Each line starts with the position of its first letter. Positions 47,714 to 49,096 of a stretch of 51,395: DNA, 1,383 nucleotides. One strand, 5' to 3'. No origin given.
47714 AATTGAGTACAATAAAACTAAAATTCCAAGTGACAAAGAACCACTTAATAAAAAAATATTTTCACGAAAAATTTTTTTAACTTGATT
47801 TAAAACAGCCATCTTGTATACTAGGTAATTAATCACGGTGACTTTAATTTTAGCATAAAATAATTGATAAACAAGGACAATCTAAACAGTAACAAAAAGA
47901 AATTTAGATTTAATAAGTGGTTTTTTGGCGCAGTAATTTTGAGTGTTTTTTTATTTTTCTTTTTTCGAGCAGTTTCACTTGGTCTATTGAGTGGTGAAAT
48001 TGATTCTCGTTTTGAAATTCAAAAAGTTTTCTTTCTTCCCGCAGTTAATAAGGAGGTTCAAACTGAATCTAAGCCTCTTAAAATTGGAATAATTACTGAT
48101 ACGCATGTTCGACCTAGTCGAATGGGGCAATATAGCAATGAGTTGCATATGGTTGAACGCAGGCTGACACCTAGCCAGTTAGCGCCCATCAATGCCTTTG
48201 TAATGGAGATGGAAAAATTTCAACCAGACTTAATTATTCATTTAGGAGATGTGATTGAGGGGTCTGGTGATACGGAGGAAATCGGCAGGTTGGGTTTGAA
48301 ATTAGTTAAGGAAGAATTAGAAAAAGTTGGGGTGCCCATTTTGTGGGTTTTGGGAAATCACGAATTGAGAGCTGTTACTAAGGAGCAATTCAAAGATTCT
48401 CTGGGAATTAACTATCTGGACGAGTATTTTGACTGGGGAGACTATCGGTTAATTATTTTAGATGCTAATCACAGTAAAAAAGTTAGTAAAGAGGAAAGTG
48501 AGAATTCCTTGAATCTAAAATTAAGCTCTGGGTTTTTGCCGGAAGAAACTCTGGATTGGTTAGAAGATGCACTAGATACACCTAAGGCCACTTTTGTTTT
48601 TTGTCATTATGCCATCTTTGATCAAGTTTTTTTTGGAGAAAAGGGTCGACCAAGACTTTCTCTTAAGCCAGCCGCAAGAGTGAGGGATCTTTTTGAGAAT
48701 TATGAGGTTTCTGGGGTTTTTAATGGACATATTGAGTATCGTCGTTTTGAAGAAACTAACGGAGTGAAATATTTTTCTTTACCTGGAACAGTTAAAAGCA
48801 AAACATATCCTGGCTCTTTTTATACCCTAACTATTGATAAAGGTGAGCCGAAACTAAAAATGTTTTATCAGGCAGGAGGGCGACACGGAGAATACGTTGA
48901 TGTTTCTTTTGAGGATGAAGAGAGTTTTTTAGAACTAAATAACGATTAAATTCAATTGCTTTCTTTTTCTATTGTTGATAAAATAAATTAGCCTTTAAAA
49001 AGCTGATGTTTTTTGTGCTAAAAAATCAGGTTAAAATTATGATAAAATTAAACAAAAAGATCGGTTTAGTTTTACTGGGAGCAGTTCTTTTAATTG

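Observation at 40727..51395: Envelope-glycosylation island: five GT-C-fold (GT39/ArnT/PMT-like) glycosyltransferase paralogs interleaved with two membrane-anchored metallophosphoesterases, including the only inverted gene block in the window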

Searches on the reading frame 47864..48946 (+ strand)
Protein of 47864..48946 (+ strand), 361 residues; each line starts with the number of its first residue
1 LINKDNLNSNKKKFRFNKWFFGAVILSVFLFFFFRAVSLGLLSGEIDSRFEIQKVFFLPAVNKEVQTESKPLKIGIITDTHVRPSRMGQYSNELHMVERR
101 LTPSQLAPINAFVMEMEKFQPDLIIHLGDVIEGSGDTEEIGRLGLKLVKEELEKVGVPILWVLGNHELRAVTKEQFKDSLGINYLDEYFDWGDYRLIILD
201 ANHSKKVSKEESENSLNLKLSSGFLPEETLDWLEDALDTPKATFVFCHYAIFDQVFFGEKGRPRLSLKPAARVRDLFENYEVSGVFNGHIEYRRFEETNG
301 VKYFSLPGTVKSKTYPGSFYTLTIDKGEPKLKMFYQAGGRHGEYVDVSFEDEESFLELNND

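Call 7: search_protein_families(library=pfam, proteins=[window:47864-48946:+], max_evalue=0.1)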
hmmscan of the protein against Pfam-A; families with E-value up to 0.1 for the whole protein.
window:47864-48946:+ (361 aa): 2 families
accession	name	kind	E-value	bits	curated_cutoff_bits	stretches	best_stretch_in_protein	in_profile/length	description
PF00149.33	Metallophos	-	8.7e-17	62.6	21.5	1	72-290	1-188/191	Calcineurin-like phosphoesterase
PF12850.12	Metallophos_2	-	1.5e-06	28.7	27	1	72-325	1-152/154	Calcineurin-like phosphoesterase superfamily domain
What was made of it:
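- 47864..48949 (+): MPE2: N-terminally anchored metallophosphoesterase with intact motifs (D-x-H, GD, GNHE, H, GH-x-E). Pfam Metallophos at 8.7e-17 (call 7).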

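Call 12: search_protein_families(library=ncbifam, proteins=[window:47864-48946:+], max_evalue=0.01)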
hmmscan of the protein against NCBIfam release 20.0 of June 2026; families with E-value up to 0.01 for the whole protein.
window:47864-48946:+ (361 aa): 5 families
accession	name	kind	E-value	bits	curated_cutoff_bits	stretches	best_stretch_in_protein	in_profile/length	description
NF050112.1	PhdiestSpdARhizob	equivalog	2e-08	34.2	400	1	122-291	41-198/264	2', 3'cyclic nucleotide phosphodiesterase SpdA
NF008359.0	PRK11148.1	equivalog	8.3e-05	22.2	225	1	65-310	8-224/275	3',5'-cyclic-AMP phosphodiesterase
TIGR04123.1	P_estr_lig_assc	hypoth_equivalog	0.00081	18.9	150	1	101-172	48-114/207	ligase-associated DNA damage response endonuclease PdeM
TIGR00040.1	yfcE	subfamily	0.0018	18.4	56.25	0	117-173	24-69/158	YfcE family phosphodiesterase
TIGR03729.1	acc_ester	subfamily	0.0027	17.2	148.25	0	150-187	54-93/239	putative phosphoesterase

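Call 13: find_homologous_proteins(query=window:47864-48946:+, max_evalue=0.001)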
Query window:47864-48946:+ (361 aa): 54 proteins with E <= 0.001 among 6194 candidates.
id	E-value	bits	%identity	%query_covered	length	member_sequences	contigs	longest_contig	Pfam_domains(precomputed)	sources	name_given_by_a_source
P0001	6.6e-241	817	100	100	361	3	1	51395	PF12850.13,PF00149.34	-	-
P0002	6.3e-125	435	56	100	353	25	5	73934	PF12850.13,PF00149.34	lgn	-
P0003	5.9e-121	422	56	99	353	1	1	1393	PF12850.13,PF00149.34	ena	-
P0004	3.6e-85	304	48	90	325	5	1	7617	PF12850.13,PF00149.34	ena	-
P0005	1.1e-77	280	40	96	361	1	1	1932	PF12850.13,PF00149.34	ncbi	-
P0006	1.1e-77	280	46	81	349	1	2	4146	PF12850.13,PF00149.34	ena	-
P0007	6.6e-76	274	47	81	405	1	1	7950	PF12850.13,PF00149.34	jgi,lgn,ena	-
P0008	3.7e-75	272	46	81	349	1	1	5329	PF12850.13,PF00149.34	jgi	-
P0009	7.3e-75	271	45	78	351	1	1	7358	PF12850.13,PF00149.34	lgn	-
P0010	2.2e-74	269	44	89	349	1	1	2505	PF12850.13,PF00149.34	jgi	jgi:alkaline phosphatase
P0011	3.2e-74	268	46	81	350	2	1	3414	PF12850.13,PF00149.34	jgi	jgi:alkaline phosphatase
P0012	5.5e-74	268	40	98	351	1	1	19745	PF12850.13,PF00149.34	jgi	-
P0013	2.6e-73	265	45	81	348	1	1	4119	PF12850.13,PF00149.34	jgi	jgi:alkaline phosphatase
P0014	6.0e-73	264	45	84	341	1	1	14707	PF12850.13,PF00149.34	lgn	-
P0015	7.2e-73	264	43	84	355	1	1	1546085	PF12850.13,PF00149.34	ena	-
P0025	1.8e-68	249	41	89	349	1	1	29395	PF00149.34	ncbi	-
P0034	1.4e-62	230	42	77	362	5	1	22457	PF00149.34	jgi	jgi:Icc-related predicted phosphoesterase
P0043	3.0e-57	213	38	88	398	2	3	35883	PF00149.34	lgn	-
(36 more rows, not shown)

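Call 14: find_encoding_contigs(protein=P0002, flank=10000, max_places=2)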
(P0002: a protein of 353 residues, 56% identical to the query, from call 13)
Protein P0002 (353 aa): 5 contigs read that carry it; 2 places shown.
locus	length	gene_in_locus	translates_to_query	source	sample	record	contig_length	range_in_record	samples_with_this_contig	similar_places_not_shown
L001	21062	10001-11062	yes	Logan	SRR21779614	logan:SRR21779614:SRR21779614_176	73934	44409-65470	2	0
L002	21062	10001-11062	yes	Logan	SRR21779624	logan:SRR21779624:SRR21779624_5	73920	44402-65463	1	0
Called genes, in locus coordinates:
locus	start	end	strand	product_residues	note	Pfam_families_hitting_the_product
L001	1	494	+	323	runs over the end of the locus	PF00231:ATP-synt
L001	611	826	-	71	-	-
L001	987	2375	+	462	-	PF02874:ATP-synt_ab_N, PF00006:ATP-synt_ab, PF22919:ATP-synt_VA_C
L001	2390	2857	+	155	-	PF02823:ATP-synt_DE_N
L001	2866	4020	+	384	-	-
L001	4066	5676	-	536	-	PF13231:PMT_2 (weak)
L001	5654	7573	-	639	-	PF02366:PMT (weak), PF13231:PMT_2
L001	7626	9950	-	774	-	PF02366:PMT, PF13231:PMT_2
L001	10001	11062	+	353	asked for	PF00149:Metallophos, PF12850:Metallophos_2 (weak)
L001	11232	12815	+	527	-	-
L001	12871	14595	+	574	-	PF13231:PMT_2 (weak)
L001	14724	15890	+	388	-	PF13439:Glyco_transf_4, PF13579:Glyco_trans_4_4, PF20706:GT4-conflict, PF00534:Glycos_transf_1, PF13692:Glyco_trans_1_4, PF13524:Glyco_trans_1_2 (weak)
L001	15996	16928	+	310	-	PF03706:LPG_synthase_TM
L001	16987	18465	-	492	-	PF01943:Polysacc_synt, PF13440:Polysacc_synt_3, PF03023:MurJ, PF01554:MatE (weak)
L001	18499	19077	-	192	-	PF02223:Thymidylate_kin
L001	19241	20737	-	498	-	PF01139:RtcB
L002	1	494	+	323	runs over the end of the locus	PF00231:ATP-synt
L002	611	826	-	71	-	-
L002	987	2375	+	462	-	PF02874:ATP-synt_ab_N, PF00006:ATP-synt_ab, PF22919:ATP-synt_VA_C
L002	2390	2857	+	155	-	PF02823:ATP-synt_DE_N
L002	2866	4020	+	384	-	-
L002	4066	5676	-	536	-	PF13231:PMT_2 (weak)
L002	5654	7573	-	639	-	PF02366:PMT (weak), PF13231:PMT_2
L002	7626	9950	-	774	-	PF02366:PMT, PF13231:PMT_2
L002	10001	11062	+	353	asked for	PF00149:Metallophos, PF12850:Metallophos_2 (weak)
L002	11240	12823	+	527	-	PF02366:PMT (weak)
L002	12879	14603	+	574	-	PF13231:PMT_2 (weak)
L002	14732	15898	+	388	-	PF13439:Glyco_transf_4, PF13579:Glyco_trans_4_4, PF20706:GT4-conflict, PF00534:Glycos_transf_1, PF13692:Glyco_trans_1_4, PF13524:Glyco_trans_1_2 (weak)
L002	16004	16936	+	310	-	PF03706:LPG_synthase_TM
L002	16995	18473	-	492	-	PF01943:Polysacc_synt, PF13440:Polysacc_synt_3, PF03023:MurJ, PF01554:MatE (weak)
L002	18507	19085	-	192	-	PF02223:Thymidylate_kin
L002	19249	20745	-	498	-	PF01139:RtcB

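Call 15: find_encoding_contigs(protein=P0015, flank=10000, max_places=2)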
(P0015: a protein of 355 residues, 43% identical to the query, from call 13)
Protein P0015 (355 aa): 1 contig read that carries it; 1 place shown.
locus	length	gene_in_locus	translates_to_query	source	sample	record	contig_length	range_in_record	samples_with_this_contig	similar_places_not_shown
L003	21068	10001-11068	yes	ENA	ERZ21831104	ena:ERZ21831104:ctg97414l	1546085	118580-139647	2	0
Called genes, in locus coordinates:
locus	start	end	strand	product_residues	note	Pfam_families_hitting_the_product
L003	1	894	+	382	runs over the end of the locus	PF13365:Trypsin_2, PF13180:PDZ_2 (weak)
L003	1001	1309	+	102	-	PF00829:Ribosomal_L21p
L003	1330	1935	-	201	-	-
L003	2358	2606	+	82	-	PF17253:DUF5320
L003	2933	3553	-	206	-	PF00665:rve, PF13683:rve_3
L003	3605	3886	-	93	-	PF13518:HTH_28 (weak)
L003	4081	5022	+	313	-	-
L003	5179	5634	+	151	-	PF03449:GreA_GreB_N, PF01272:GreA_GreB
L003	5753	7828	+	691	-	PF01336:tRNA_anti-codon, PF00152:tRNA-synt_2, PF01966:HD (weak)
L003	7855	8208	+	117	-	PF01467:CTP_transf_like (weak)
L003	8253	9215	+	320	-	PF01018:GTP1_OBG, PF03193:RsgA_GTPase (faint), PF01926:MMR_HSR1, PF02421:FeoB_N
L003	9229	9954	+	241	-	PF12708:Pect-lyase_RHGA_epim (faint), PF05048:NosD, PF13229:Beta_helix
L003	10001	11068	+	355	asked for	PF00149:Metallophos, PF12850:Metallophos_2 (faint)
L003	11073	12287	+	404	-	PF07690:MFS_1, PF12832:MFS_1_like, PF07690:MFS_1 (weak)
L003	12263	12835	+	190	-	PF03352:Adenine_glyco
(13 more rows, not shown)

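Call 16: find_encoding_contigs(protein=P0025, flank=10000, max_places=2)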
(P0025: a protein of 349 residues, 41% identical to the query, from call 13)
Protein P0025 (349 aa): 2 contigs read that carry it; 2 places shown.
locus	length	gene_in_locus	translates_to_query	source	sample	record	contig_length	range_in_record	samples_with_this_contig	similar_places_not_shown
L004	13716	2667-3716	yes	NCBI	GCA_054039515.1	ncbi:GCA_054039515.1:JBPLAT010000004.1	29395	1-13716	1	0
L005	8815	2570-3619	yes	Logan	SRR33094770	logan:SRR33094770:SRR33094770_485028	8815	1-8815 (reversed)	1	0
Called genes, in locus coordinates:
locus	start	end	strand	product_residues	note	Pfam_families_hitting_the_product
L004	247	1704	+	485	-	PF01943:Polysacc_synt, PF13440:Polysacc_synt_3, PF03023:MurJ, PF01554:MatE (weak)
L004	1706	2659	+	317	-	PF05048:NosD, PF13229:Beta_helix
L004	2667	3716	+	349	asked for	PF00149:Metallophos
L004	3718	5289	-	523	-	PF07969:Amidohydro_3, PF01979:Amidohydro_1 (weak), PF07969:Amidohydro_3 (weak)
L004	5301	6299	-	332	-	PF00044:Gp_dh_N, PF02800:Gp_dh_C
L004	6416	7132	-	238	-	-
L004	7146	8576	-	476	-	PF13727:CoA_binding_3 (weak), PF02397:Bac_transf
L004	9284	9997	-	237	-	PF03808:Glyco_tran_WecG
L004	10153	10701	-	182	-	PF02834:LigT_PEase (faint), PF13563:2_5_RNA_ligase2 (weak)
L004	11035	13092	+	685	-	PF17764:PriA_3primeBD, PF00270:DEAD, PF04851:ResIII, PF00271:Helicase_C (weak), PF18074:PriA_C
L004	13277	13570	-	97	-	PF08843:AbiEii (weak)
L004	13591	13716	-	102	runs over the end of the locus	PF08843:AbiEii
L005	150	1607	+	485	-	PF01943:Polysacc_synt, PF13440:Polysacc_synt_3, PF03023:MurJ, PF01554:MatE (weak)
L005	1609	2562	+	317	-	PF05048:NosD, PF13229:Beta_helix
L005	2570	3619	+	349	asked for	PF00149:Metallophos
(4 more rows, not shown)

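Call 17: find_encoding_contigs(protein=P0043, flank=10000, max_places=1)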
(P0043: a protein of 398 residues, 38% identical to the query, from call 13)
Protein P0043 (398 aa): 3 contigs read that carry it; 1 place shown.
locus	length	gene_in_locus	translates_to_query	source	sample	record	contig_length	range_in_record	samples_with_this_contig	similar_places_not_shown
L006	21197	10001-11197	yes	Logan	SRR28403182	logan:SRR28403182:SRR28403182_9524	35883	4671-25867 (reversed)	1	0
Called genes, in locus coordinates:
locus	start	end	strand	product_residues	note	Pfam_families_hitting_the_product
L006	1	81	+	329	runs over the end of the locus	PF03990:DUF348 (weak), PF07501:G5, PF03330:DPBB_1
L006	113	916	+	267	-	PF00398:RrnaAD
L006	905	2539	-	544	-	PF01040:UbiA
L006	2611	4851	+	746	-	PF00580:UvrD-helicase, PF01443:Viral_helicase1 (faint), PF13086:AAA_11 (faint), PF13245:AAA_19, PF13361:UvrD_C, PF13538:UvrD_C_2, PF21196:PcrA_UvrD_tudor (weak)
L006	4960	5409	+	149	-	-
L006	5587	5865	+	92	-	-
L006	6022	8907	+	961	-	PF02463:SMC_N (faint), PF03193:RsgA_GTPase (faint), PF13191:AAA_16 (faint), PF13555:AAA_29 (faint), PF13304:AAA_21 (faint), PF17760:UvrA_inter, PF17755:UvrA_DNA-bind, PF00005:ABC_tran (weak)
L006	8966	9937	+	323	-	PF13229:Beta_helix (weak), PF05048:NosD, PF13229:Beta_helix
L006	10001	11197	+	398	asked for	PF00149:Metallophos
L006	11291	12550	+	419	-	PF01541:GIY-YIG, PF27096:UvrC_M, PF08459:UvrC_RNaseH_dom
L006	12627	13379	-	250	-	PF02535:Zip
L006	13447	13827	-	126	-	PF00376:MerR, PF13411:MerR_1, PF09278:MerR-DNA-bind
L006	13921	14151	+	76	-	-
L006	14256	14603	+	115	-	-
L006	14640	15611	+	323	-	-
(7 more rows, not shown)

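Call 18: find_encoding_contigs(protein=P0034, flank=10000, max_places=1)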
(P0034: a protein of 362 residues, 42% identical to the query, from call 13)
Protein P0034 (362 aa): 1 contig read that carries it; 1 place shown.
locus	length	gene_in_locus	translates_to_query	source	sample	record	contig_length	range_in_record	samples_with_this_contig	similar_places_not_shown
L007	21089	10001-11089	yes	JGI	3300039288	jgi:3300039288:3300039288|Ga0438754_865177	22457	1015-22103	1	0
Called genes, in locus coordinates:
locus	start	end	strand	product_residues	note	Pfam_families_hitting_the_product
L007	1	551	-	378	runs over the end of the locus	-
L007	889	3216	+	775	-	PF07517:SecA_DEAD, PF00270:DEAD, PF01043:SecA_PP_bind, PF21090:P-loop_SecA, PF07516:SecA_SW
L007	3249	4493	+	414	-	PF00963:Cohesin (weak)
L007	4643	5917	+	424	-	PF03495:Binary_toxB (faint), PF18884:TSP3_bac (faint), PF04203:Sortase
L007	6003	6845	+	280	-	PF00535:Glycos_transf_2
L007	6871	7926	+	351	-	PF01087:GalP_UDP_transf, PF11969:DcpS_C (faint), PF01230:HIT (faint), PF16268:DUF4921, PF02744:GalP_UDP_tr_C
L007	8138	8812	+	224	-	PF02366:PMT, PF13231:PMT_2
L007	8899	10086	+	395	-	-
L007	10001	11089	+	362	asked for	PF00149:Metallophos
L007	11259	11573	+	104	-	PF02686:GatC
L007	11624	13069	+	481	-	PF01425:Amidase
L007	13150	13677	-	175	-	PF05901:Excalibur (faint)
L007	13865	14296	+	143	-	PF02021:UPF0102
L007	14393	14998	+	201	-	-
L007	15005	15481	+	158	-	-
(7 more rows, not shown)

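Call 19: find_encoding_contigs(protein=P0012, flank=10000, max_places=1)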
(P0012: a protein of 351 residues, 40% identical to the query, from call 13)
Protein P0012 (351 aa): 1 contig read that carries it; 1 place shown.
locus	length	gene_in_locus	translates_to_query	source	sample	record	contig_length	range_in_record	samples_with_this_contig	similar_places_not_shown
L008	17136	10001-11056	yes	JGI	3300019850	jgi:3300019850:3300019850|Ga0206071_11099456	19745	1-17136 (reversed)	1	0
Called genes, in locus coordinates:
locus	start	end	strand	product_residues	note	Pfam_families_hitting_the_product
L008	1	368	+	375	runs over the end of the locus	PF03033:Glyco_transf_28, PF04101:Glyco_tran_28_C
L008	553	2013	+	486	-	PF01225:Mur_ligase, PF08245:Mur_ligase_M, PF02875:Mur_ligase_C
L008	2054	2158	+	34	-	-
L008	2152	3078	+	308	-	PF01565:FAD_binding_4, PF02873:MurB_C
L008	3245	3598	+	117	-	PF02482:Ribosomal_S30AE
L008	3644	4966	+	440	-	PF13393:tRNA-synt_His, PF00152:tRNA-synt_2 (faint), PF00587:tRNA-synt_2b (faint), PF03129:HGTP_anticodon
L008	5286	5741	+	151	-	PF03449:GreA_GreB_N, PF01272:GreA_GreB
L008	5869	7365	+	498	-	PF01336:tRNA_anti-codon, PF00152:tRNA-synt_2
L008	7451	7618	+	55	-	PF04014:MazE_antitoxin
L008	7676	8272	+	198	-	PF03575:Peptidase_S51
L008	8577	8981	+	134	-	PF01467:CTP_transf_like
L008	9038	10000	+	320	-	PF01018:GTP1_OBG, PF01926:MMR_HSR1, PF02421:FeoB_N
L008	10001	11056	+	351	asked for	PF00149:Metallophos, PF12850:Metallophos_2 (weak)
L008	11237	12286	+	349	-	PF01145:Band_7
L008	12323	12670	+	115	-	-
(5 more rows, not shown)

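Call 21: find_related_loci(query=A1, collection=genome_contigs, flank=10000)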
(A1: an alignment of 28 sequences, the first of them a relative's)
Query A1 (361 aa) in genome_contigs; peptide patterns used: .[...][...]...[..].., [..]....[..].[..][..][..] (x = any residue, [..] = any of these).
161 stretches matched a pattern; 47 encode a relative of the query (tblastn E <= 1e-3); 47 distinct loci.
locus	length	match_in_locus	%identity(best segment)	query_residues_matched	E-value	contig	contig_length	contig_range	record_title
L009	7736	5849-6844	47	12-354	4e-89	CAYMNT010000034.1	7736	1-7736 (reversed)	MAG TPA_asm: uncultured Bdellovibrionales bacterium isolate SRP144503_co3_323 genome assembly, contig: NODE_3801_length_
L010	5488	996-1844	47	58-339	7e-77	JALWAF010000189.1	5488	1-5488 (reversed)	MAG: Candidatus Moraniibacteriota bacterium isolate T10_metabat2_scaf2bin.006 T10_NODE_9949_length_5488_cov_5.330535, wh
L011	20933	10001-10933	42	24-335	6e-72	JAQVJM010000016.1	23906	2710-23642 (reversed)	MAG: Candidatus Moraniibacteriota bacterium isolate STE_63 NODE_4500_length_23906_cov_14.484335_Sandtown_E, whole genome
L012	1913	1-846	44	73-353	1e-74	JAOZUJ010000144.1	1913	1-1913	MAG: Candidatus Moraniibacteriota bacterium isolate GMC8.concoct.3 GMC8_135011_length_1913_cov_4.322390, whole genome sh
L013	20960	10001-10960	39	24-335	2e-71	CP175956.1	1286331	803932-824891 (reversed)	MAG: Candidatus Moraniibacteriota bacterium isolate MKparc2 chromosome, complete genome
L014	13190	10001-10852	42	58-335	2e-70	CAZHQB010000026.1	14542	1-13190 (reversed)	MAG TPA_asm: uncultured Micavibrio sp. isolate SRP163575_co1_39 genome assembly, contig: NODE_9014_length_14542_cov_8.73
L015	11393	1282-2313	38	22-353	7e-70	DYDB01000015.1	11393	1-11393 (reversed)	MAG TPA_asm: Micavibrio sp. isolate IMS_BF-2 NODE_1331_length_11404_cov_45.2606, whole genome shotgun sequence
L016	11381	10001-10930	37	31-339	4e-68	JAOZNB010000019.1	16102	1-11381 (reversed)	MAG: Candidatus Moraniibacteriota bacterium isolate GMC4_bin_51 GMC4_4078_length_16102_cov_8.926341, whole genome shotgu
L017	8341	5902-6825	41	57-335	3e-65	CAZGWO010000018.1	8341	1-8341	MAG TPA_asm: uncultured Pseudobdellovibrionaceae bacterium isolate SRP163575_co2_16 genome assembly, contig: NODE_11215_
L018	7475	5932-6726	42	59-335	7e-65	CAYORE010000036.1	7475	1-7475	MAG TPA_asm: uncultured Bdellovibrionales bacterium isolate binchicken_co219_250 genome assembly, contig: k141_1407985,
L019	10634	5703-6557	37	58-351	2e-63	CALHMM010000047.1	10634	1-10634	MAG: Candidatus Pacebacteria bacterium isolate R4_Bin_Bin_21_sub_1 genome assembly, contig: c_000004553763, whole genome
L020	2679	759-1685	35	25-336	8e-63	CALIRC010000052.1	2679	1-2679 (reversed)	MAG: Candidatus Pacebacteria bacterium isolate R4_Bin_METABAT__73_1 genome assembly, contig: c_000003180561, whole genom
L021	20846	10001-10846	40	59-350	3e-61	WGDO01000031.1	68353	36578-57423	MAG: Patescibacteria group bacterium isolate S145_42 k151_203993, whole genome shotgun sequence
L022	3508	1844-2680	39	69-353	3e-61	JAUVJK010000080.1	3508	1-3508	MAG: Candidatus Moraniibacteriota bacterium isolate CSMAG_452 CSMAG_452_k127_1405958_length_3508_cov_18.0000, whole geno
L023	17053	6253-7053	40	58-335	2e-59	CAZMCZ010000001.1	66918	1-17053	MAG TPA_asm: uncultured Pseudobdellovibrionaceae bacterium isolate SRP144503_co3_334 genome assembly, contig: NODE_16_le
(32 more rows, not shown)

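Call 36: search_solved_structures(query=A1, max_evalue=0.01)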
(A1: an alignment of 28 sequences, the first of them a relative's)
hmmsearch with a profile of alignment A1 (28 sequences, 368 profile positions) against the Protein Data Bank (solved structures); distinct sequences matched with E-value up to 0.01: 19.
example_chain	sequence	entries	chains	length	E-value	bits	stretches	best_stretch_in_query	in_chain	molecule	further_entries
2nxf_A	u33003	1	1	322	1.7e-11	46.9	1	71-171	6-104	Putative dimetal phosphatase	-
2zo9_B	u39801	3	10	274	4.3e-10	42.2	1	116-317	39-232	Phosphohydrolase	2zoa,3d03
2dxl_A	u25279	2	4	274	4.7e-10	42.1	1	116-317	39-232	Phosphohydrolase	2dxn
2hy1_A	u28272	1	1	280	1.2e-07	34.2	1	117-288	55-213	Rv0805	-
3ib7_A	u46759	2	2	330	1.9e-07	33.5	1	117-288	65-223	Icc protein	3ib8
2hyp_A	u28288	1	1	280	2.5e-07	33.1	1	117-288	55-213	Hypothetical protein RV0805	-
2hyo_A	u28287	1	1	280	2.4e-06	29.9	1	117-288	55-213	Rv0805N97A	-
7dog_A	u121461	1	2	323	4.6e-05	25.7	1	97-165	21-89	Nuclease SbcCD subunit D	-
2xmo_A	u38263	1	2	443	0.0002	23.6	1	105-331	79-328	LMO2642 PROTEIN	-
1qfc_A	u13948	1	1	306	0.00038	22.7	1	221-303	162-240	PROTEIN (PURPLE ACID PHOSPHATASE)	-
1qhw_A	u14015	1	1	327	0.00045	22.4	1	221-303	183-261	PROTEIN (PURPLE ACID PHOSPHATASE)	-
2bq8_X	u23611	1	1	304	0.00047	22.4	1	219-304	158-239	TARTRATE-RESISTANT ACID PHOSPHATASE TYPE 5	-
1war_A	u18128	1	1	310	0.00049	22.3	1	219-304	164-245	HUMAN PURPLE ACID PHOSPHATASE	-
6hwr_D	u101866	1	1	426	0.006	18.7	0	225-298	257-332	Fe(3+)-Zn(2+) purple acid phosphatase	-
2qfp_A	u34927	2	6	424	0.0061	18.7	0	225-298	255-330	Purple acid phosphatase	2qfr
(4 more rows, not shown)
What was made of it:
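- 47864..48949 (+): The family profile hits 2nxf, GpdQ and Rv0805 in the PDB (call 36).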
